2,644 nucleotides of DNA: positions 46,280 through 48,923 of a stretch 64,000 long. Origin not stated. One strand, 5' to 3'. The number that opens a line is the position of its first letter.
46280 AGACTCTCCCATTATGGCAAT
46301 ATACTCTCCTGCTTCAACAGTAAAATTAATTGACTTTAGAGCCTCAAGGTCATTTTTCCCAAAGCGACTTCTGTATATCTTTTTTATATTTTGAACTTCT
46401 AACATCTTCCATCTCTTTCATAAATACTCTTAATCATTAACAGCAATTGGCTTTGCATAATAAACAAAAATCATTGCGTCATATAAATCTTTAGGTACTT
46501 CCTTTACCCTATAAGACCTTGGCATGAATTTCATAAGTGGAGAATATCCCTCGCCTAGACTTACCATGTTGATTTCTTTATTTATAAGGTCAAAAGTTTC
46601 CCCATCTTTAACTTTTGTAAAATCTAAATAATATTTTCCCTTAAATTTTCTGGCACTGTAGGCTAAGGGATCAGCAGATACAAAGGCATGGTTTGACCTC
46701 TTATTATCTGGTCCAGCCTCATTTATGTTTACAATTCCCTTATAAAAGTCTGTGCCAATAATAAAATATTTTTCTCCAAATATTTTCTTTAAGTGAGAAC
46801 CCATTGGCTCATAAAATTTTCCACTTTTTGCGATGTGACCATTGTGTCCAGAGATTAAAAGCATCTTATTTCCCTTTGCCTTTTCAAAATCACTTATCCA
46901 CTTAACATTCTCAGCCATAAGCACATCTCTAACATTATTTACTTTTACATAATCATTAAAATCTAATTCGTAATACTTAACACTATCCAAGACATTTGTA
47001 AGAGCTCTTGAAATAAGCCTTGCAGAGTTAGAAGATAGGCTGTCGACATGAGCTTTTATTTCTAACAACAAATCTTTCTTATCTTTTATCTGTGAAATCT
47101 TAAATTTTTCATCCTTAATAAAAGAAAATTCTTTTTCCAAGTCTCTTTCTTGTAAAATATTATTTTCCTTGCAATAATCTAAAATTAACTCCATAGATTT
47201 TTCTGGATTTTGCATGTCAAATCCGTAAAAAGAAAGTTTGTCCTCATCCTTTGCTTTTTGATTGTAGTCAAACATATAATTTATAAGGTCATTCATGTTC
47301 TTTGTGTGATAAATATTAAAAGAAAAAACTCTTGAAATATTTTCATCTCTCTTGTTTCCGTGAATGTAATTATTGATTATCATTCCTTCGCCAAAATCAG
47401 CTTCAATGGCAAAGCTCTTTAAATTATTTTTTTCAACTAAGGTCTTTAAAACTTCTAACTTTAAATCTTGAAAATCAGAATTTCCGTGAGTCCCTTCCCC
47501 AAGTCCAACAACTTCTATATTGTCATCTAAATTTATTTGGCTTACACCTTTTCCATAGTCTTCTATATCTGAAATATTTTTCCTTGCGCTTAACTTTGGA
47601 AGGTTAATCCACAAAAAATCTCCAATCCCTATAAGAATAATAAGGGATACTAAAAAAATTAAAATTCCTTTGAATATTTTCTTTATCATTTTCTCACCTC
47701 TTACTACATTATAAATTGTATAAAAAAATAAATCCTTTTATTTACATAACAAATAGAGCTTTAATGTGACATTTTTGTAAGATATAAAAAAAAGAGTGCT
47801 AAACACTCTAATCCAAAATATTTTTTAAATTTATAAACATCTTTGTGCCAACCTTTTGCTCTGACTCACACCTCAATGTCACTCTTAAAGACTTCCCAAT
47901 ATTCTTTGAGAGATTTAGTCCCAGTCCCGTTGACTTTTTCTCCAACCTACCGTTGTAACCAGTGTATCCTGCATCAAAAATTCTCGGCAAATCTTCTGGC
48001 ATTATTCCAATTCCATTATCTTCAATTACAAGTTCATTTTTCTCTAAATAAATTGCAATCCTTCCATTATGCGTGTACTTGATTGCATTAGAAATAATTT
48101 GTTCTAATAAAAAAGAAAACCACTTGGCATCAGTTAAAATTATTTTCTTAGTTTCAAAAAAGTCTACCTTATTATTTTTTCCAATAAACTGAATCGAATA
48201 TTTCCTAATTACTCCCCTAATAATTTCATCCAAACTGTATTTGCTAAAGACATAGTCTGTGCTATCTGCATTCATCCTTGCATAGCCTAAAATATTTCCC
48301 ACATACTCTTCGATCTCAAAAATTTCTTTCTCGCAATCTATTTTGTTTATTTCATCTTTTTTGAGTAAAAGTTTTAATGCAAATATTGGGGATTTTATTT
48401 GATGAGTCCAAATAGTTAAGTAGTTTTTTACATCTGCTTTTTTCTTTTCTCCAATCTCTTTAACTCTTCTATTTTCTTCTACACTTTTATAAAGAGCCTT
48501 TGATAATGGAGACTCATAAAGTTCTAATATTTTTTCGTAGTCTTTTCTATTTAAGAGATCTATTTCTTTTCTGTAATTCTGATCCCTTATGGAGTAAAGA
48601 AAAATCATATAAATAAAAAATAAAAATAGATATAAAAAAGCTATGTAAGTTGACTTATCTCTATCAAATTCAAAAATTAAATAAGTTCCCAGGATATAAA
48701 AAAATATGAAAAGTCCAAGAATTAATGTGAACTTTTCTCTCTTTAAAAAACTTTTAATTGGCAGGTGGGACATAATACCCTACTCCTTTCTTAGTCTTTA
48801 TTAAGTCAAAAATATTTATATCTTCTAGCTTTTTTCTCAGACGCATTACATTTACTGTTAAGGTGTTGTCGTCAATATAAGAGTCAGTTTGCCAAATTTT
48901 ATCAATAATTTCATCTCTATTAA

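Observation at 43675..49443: BceRS/BceAB-type peptide-antibiotic module with an embedded exported Ere-family hydrolase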

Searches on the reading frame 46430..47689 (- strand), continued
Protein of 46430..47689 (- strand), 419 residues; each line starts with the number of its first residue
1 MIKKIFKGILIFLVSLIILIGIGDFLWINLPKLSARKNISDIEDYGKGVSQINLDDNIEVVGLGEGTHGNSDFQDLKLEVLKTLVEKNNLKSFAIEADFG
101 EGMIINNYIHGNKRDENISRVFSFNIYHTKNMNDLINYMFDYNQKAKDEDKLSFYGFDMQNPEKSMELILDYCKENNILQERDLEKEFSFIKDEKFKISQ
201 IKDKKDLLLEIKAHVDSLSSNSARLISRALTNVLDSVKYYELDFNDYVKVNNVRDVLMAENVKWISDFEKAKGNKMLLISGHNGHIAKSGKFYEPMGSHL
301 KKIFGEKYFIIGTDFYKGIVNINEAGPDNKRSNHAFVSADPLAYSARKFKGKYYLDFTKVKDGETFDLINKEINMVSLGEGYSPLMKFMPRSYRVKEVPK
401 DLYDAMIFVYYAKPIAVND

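Call 55: search_protein_families(library=padloc, proteins=[window:46430-47689:-], max_evalue=0.001)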
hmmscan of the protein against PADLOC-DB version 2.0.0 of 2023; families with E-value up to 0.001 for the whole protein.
window:46430-47689:- (419 aa): 0 families

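Call 61: search_solved_structures(query=L001:11120-11785:+, max_evalue=1e-30, show_alignments=1)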
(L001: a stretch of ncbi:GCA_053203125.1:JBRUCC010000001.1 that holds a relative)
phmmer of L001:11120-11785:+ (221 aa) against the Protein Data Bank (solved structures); distinct sequences matched with E-value up to 1e-30: 2.
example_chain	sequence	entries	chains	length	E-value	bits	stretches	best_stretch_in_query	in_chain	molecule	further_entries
5dcl_A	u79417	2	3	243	5e-104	349.9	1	3-220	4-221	PhoB family transcriptional regulator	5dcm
5dcm_B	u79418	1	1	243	5e-104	349.9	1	3-220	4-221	PhoB family transcriptional regulator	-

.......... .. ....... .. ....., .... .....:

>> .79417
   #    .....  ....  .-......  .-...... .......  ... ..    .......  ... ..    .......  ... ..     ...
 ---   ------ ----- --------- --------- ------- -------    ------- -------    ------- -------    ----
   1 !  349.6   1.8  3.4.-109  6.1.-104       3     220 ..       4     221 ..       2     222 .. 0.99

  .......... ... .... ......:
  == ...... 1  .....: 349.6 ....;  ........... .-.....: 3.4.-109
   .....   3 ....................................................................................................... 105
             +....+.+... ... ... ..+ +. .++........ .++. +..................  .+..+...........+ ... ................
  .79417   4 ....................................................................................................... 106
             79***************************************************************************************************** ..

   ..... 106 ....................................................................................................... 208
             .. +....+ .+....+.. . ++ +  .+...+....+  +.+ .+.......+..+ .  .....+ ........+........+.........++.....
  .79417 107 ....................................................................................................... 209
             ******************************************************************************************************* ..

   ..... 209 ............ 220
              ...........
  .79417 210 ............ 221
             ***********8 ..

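Call 64: find_homologous_proteins(query=L001:9064-11076:+, max_evalue=1e-50)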
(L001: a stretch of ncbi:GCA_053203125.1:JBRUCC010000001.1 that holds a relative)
Query L001:9064-11076:+ (670 aa): 2583 proteins with E <= 1e-50 among 8000 candidates; the best 120 are listed.
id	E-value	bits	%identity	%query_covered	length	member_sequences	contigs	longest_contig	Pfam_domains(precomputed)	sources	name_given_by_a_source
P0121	0.0e+0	1426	99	100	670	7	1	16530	PF02687.28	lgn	-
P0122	2.7e-291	986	66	100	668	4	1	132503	PF02687.28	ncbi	ncbi:FtsX-like permease family protein [Streptococcus orisasini]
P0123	1.1e-289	980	66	100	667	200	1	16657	PF02687.28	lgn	-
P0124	4.6e-284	962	66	100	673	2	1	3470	PF02687.28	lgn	-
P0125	1.1e-272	924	64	100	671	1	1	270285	PF02687.28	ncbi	ncbi:FtsX-like permease family protein [Streptococcus dentiloxodontae]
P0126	1.3e-270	917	64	100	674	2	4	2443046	PF02687.28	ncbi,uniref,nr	ncbi:ABC transporter permease [Streptococcus chenjunshii]|uniref:ABC transporter permease n=1 Tax=St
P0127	8.9e-268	908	62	100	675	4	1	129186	PF02687.28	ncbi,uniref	ncbi:ABC transporter permease [Streptococcus sp. H49]|uniref:ABC transporter permease n=1 Tax=Strept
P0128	3.7e-261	886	62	100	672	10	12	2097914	PF02687.28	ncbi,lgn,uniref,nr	ncbi:FtsX-like permease family protein [Streptococcus ratti]|uniref:ABC transporter, permease protei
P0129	1.2e-253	861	61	100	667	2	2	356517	PF02687.28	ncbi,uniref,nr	ncbi:ABC transporter permease [Streptococcus caviae]|uniref:ABC transporter permease n=1 Tax=Strepto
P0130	2.1e-252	857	61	100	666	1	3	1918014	PF02687.28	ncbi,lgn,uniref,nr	ncbi:ABC transporter permease [Streptococcus macacae]|uniref:Efflux ABC transporter, permease protei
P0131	5.1e-247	840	59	100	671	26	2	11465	PF02687.28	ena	-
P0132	7.8e-247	839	59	100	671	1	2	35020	PF02687.28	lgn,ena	-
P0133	1.1e-246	839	59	100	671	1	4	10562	PF02687.28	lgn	-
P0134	1.1e-246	838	59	100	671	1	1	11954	PF02687.28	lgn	-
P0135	3.1e-246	837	59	100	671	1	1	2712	PF02687.28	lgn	-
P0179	6.7e-176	605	47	100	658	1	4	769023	PF02687.28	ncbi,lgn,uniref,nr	ncbi:FtsX-like permease family protein [Streptococcus gallolyticus]|uniref:FtsX-like permease family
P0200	9.3e-175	601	47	100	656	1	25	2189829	PF02687.28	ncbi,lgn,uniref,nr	ncbi:TPA: ABC transporter permease [Streptococcus suis]|uniref:FtsX-like permease family protein n=1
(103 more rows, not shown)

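Call 65: find_encoding_contigs(protein=P0128, flank=4500, max_places=1)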
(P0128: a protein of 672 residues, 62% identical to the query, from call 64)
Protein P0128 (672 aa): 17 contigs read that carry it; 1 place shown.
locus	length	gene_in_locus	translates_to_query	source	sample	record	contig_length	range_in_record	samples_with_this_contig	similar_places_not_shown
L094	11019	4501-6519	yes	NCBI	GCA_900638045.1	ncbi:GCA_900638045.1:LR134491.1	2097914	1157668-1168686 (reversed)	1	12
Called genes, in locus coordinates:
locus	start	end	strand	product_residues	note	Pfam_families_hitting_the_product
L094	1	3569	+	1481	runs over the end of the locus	PF19258:KxYKxGKxW_sig (weak), PF01473:Choline_bind_1 (faint), PF02324:Glyco_hydro_70, PF19127:Choline_bind_3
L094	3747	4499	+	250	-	PF02463:SMC_N (weak), PF00005:ABC_tran, PF13175:AAA_15 (faint), PF13304:AAA_21 (faint)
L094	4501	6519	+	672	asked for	PF02687:FtsX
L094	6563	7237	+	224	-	PF00072:Response_reg, PF00486:Trans_reg_C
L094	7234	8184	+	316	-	PF02518:HATPase_c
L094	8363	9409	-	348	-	PF08218:Citrate_ly_lig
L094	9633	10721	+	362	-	PF05145:AbrB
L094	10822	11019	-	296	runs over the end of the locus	PF01874:CitG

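Call 66: find_encoding_contigs(protein=P0126, flank=4500, max_places=1)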
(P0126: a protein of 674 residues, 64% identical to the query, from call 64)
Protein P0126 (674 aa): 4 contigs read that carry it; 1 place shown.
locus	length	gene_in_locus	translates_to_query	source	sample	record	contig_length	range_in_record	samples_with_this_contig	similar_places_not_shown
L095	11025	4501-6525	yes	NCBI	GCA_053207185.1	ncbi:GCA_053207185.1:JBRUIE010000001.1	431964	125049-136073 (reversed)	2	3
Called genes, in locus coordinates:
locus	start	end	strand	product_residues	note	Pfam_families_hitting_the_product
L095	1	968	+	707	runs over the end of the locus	PF01751:Toprim, PF01131:Topoisom_bac, PF01396:Zn_ribbon_Top1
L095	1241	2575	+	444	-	PF01134:GIDA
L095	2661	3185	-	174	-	-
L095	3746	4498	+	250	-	PF02463:SMC_N (weak), PF00005:ABC_tran, PF13304:AAA_21 (faint)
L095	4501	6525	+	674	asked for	PF02687:FtsX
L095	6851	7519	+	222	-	PF00072:Response_reg, PF00486:Trans_reg_C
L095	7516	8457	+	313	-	PF02518:HATPase_c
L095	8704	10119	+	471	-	PF00817:IMS, PF11798:IMS_HHH (faint), PF21999:IMS_HHH_1 (faint), PF11799:IMS_C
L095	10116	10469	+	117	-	-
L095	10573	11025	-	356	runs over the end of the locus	PF02899:Phage_int_SAM_1 (faint), PF00589:Phage_integrase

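Call 67: find_encoding_contigs(protein=P0179, flank=4500, max_places=1)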
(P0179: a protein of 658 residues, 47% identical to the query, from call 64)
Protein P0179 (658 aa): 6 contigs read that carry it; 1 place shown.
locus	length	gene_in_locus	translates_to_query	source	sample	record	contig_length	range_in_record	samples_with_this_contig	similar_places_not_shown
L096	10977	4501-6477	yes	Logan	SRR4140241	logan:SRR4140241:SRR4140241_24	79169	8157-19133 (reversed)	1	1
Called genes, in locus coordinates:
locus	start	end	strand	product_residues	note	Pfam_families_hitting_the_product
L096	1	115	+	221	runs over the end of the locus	PF16264:SatD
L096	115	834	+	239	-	PF11750:DUF3307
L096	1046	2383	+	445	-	PF01134:GIDA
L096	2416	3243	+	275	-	PF01261:AP_endonuc_2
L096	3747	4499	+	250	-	PF00005:ABC_tran, PF02463:SMC_N (faint), PF13304:AAA_21 (faint)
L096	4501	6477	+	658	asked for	PF02687:FtsX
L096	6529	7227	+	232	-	PF00072:Response_reg, PF00486:Trans_reg_C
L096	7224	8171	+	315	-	PF02518:HATPase_c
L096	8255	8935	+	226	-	PF01381:HTH_3, PF12844:HTH_19, PF13560:HTH_31, PF00717:Peptidase_S24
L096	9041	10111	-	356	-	PF02899:Phage_int_SAM_1 (weak), PF00589:Phage_integrase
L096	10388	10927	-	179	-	PF00075:RNase_H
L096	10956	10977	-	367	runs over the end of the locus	-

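Call 68: find_encoding_contigs(protein=P0200, flank=4500, max_places=1)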
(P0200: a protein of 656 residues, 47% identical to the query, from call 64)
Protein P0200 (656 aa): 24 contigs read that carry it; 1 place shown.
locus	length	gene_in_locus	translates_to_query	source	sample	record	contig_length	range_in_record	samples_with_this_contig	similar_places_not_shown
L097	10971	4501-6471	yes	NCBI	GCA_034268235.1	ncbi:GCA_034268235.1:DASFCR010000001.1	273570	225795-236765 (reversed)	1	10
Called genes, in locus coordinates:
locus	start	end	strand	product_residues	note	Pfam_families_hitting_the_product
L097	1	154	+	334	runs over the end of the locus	PF06224:AlkZ-like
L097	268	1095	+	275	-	PF00756:Esterase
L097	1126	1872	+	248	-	PF00756:Esterase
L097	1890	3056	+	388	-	PF02786:CPSase_L_D2 (weak)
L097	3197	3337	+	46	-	-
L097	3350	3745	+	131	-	-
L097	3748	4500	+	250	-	PF02463:SMC_N (faint), PF00005:ABC_tran, PF13304:AAA_21 (faint)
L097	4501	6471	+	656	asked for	PF02687:FtsX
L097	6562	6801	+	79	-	PF19807:DUF6290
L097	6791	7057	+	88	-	PF05016:ParE_toxin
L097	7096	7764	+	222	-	PF00072:Response_reg, PF00486:Trans_reg_C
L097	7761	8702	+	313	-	PF02518:HATPase_c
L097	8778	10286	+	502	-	PF02878:PGM_PMM_I, PF02879:PGM_PMM_II, PF02880:PGM_PMM_III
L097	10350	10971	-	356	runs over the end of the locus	PF02899:Phage_int_SAM_1 (faint), PF13495:Phage_int_SAM_4 (faint), PF00589:Phage_integrase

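Call 81: search_protein_families(library=pfam, proteins=[L030:11129-12460:+, L030:10479-11153:+, L030:12595-13818:-, L030:7622-8503:-, L030:6870-7625:-, L001:6756-6878:+, L001:6865-6987:+], max_evalue=0.001)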
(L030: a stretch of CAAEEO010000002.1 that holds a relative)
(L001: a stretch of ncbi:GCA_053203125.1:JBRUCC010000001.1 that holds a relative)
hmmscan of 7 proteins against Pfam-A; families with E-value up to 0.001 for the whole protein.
L030:11129-12460:+ (443 aa): 3 families
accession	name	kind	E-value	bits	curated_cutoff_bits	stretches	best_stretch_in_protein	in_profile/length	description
PF02518.31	HATPase_c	-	2.3e-17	63.9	26.4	1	337-437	4-103/111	Histidine kinase-, DNA gyrase B-, and HSP90-like ATPase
PF00512.31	HisKA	-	3.1e-13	50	26.9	1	232-292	5-65/66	His Kinase A (phospho-acceptor) domain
PF00672.30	HAMP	-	0.0008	20.1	25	0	165-215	1-51/53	HAMP domain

L030:10479-11153:+ (224 aa): 2 families
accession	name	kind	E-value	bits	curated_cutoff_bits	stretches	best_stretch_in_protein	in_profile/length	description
PF00072.30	Response_reg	-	3.1e-25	88.9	30.2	1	4-111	1-110/111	Response regulator receiver domain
PF00486.34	Trans_reg_C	-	2.7e-19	69.4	26.2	1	145-217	2-76/77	Transcriptional regulatory protein, C terminal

L030:12595-13818:- (407 aa): 3 families
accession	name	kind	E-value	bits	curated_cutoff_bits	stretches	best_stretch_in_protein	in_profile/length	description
PF00589.27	Phage_integrase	-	7.8e-26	91.3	27.1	1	211-366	28-171/172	Phage integrase family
PF14659.12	Phage_int_SAM_3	-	1.6e-17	63.9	22.6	1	70-126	1-56/58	Phage integrase, N-terminal SAM-like domain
PF13102.12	Phage_int_SAM_5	-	3.9e-06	27.6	22.3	1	82-175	13-94/98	Phage integrase SAM-like domain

L030:7622-8503:- (293 aa): 4 families
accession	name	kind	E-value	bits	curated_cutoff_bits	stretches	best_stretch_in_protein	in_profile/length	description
PF02390.23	Methyltransf_4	-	1.3e-37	129.3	24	1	91-256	2-171/173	Putative methyltransferase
PF24675.1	NpmA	-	2.2e-08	34.1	60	1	82-172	15-106/214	16S rRNA (adenine(1408)-N(1))-methyltransferase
PF13649.12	Methyltransf_25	-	2.2e-07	31.9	27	1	96-169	3-73/97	Methyltransferase domain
PF13847.12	Methyltransf_31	-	5.9e-07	29.7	27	1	96-167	9-81/145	Methyltransferase domain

L030:6870-7625:- (251 aa): 2 families
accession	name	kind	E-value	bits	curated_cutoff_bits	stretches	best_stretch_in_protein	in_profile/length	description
PF03372.29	Exo_endo_phos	-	1.3e-32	113.7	24.5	1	4-242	1-225/225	Endonuclease/Exonuclease/phosphatase family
PF14529.12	Exo_endo_phos_2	-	0.00014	22.1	27.4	1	100-245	2-116/117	Endonuclease-reverse transcriptase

L001:6756-6878:+ (40 aa): 0 families

L001:6865-6987:+ (40 aa): 0 families

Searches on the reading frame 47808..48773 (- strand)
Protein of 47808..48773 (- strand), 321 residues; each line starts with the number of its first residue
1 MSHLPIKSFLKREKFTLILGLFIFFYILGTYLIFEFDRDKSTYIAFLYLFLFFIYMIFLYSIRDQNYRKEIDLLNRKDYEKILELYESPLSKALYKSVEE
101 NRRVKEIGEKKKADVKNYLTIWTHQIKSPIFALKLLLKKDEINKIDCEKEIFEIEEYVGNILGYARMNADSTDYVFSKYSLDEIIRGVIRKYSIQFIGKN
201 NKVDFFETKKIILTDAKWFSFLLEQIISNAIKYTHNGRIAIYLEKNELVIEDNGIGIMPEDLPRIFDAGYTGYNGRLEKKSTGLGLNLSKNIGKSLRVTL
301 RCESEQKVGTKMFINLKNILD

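Call 3: search_protein_families(library=pfam, proteins=[window:47808-48773:-], max_evalue=0.01)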
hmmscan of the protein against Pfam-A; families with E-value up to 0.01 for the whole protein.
window:47808-48773:- (321 aa): 2 families
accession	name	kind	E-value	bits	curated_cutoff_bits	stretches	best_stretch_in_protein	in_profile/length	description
PF02518.31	HATPase_c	-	3.3e-17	63.4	26.4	1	215-317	2-108/111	Histidine kinase-, DNA gyrase B-, and HSP90-like ATPase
PF13589.12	HATPase_c_3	-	0.00071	20.1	25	1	225-296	9-88/137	Histidine kinase-, DNA gyrase B-, and HSP90-like ATPase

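Call 4: search_protein_families(library=ncbifam, proteins=[window:47808-48773:-], max_evalue=0.01)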
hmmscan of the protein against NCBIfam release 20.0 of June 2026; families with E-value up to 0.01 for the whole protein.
window:47808-48773:- (321 aa): 58 families (the best 25 are shown)
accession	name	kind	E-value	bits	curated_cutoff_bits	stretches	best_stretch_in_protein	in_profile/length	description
NF047405.1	SensHisKinSapS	equivalog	4.3e-53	180.9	550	1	7-314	4-329/341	two-component system sensor histidine kinase SapS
NF046044.1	PnpS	equivalog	1.6e-19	70.2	400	1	153-316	219-389/390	two-component system histidine kinase PnpS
NF008312.0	PRK11100.1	equivalog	8.4e-18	64.4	356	1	110-317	251-473/477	two-component system sensor histidine kinase CreC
NF033092.0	HK_WalK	equivalog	8.4e-18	64.3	725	1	158-316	426-592/594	cell wall metabolism sensor histidine kinase WalK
NF041832.1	near_NosP_CTERM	subfamily_domain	7.8e-16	58.1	400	1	151-315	53-222/370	NahK/ErcS family hybrid sensor histidine kinase/response regulator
NF041735.1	hist_kin_RppB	equivalog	5.3e-15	55.1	400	1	154-316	266-437/438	two-component system sensor histidine kinase RppB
TIGR02956.1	TMAO_torS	equivalog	2.6e-14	52.3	676.5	1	207-315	568-679/967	TMAO reductase system sensor histidine kinase/response regulator TorS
TIGR02966.1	phoR_proteo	equivalog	2.7e-14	52.9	334.2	1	153-312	163-329/333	phosphate regulon sensor histidine kinase PhoR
NF007898.0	PRK10604.1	equivalog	3e-14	53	478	1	123-315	220-420/433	two-component system sensor histidine kinase RstB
NF045900.1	HisKinCpxALeg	equivalog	5.5e-14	51.7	800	1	145-289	269-420/451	two-component system sensor histidine kinase CpxA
NF008468.0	PRK11360.1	equivalog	2.8e-12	45.8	646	1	148-317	438-607/616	two-component system sensor histidine kinase AtoS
NF033091.0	HK_VanS_ACDEFG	equivalog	3.2e-12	46.2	400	1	47-307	5-284/293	vancomycin resistance histidine kinase VanS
NF045903.1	CuHisKinLciSLeg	equivalog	3.3e-12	46.5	700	1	152-316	186-356/357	copper-responsive two-component system sensor histidine kinase LciS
TIGR01386.1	cztS_silS_copS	subfamily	5.4e-12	45.4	292.55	1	158-312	294-452/457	heavy metal sensor histidine kinase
NF052314.1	T9SS_HK_PorY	subfamily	6.4e-12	45.2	350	1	179-303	284-406/418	PorY family sensor histidine kinase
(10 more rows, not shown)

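Call 55: search_protein_families(library=padloc, proteins=[window:47808-48773:-], max_evalue=0.001)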
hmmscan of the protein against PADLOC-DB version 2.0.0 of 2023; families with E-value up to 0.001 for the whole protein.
window:47808-48773:- (321 aa): 2 families
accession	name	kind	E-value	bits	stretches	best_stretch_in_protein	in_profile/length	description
PDLC04647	PDC-M43B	-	4.2e-08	30.6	1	164-304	173-319/347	-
PDLC04650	PDC-M43B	-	1.6e-06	25.6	1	195-313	203-329/344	-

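Call 57: search_solved_structures(query=window:47808-48773:-, max_evalue=1e-10)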
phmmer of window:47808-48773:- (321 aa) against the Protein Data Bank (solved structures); distinct sequences matched with E-value up to 1e-10: 1.
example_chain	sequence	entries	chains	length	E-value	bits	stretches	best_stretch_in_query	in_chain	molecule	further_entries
8g3a_D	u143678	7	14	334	9.7e-27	97.4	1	21-312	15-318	Sensor protein BceS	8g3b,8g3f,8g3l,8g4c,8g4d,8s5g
